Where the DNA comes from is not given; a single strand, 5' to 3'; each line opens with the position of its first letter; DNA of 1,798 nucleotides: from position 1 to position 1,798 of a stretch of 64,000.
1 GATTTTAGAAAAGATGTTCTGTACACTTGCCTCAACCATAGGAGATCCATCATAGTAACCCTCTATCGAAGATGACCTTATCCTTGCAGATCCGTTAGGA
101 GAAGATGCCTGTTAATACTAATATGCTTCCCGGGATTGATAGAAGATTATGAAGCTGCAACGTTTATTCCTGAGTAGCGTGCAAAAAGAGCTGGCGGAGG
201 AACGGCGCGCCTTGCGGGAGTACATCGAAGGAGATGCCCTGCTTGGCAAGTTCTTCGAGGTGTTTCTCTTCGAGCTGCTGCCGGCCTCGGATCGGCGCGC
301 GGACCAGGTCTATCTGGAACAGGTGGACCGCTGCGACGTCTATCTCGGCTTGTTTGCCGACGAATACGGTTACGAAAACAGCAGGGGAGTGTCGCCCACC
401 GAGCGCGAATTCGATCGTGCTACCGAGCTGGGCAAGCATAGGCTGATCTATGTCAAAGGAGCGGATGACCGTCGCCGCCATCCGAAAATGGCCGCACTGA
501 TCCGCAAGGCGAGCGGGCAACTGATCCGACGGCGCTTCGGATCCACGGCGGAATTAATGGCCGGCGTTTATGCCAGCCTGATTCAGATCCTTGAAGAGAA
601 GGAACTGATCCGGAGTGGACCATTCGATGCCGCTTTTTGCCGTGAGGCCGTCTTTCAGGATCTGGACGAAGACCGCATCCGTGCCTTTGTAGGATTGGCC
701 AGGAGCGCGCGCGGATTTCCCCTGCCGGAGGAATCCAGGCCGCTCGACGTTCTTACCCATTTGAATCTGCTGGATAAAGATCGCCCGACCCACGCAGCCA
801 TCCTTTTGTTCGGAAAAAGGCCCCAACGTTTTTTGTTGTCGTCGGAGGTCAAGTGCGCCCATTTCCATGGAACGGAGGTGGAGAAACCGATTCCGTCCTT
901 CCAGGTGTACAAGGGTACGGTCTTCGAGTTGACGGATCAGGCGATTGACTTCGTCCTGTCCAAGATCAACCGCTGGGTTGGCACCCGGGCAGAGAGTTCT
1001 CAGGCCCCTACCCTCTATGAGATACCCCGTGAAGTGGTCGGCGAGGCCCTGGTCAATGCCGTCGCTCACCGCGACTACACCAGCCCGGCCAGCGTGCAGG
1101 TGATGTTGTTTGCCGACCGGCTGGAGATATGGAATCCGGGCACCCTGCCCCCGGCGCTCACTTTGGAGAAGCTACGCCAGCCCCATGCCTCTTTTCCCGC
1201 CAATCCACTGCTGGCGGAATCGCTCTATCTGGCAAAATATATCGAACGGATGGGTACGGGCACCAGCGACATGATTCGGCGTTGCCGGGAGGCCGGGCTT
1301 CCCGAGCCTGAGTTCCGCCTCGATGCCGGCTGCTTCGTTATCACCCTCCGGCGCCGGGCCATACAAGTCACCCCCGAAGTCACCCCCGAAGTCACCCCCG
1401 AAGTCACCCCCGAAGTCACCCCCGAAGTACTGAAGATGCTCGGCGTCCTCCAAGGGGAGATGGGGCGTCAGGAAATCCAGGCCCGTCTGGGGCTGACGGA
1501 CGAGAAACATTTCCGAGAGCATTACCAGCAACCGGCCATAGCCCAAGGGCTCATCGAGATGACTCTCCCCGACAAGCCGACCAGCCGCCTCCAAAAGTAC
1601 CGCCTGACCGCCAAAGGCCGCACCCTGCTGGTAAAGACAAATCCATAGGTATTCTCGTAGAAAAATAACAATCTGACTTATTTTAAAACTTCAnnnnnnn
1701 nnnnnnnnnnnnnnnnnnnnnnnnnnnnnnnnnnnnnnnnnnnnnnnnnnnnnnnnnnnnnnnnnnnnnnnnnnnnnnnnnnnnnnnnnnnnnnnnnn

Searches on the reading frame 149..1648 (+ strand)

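Call 93: search_protein_families(library=pfam, proteins=[window:149-1648:+], max_evalue=0.00001)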
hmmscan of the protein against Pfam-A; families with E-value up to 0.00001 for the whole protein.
window:149-1648:+ (499 aa): 3 families
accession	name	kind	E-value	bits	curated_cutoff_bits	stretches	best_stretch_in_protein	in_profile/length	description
PF21247.3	Fic-like_C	-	5.8e-23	81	27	1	426-487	2-64/64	Filamentation induced by cAMP protein Fic-like, C-terminal domain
PF13749.12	HATPase_c_4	-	7.2e-22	77.6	26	1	315-400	3-89/89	Putative ATP-dependent DNA helicase recG C-terminal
PF13271.11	DUF4062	-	6.5e-20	71.6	24.7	1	5-91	1-82/82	Domain of unknown function (DUF4062)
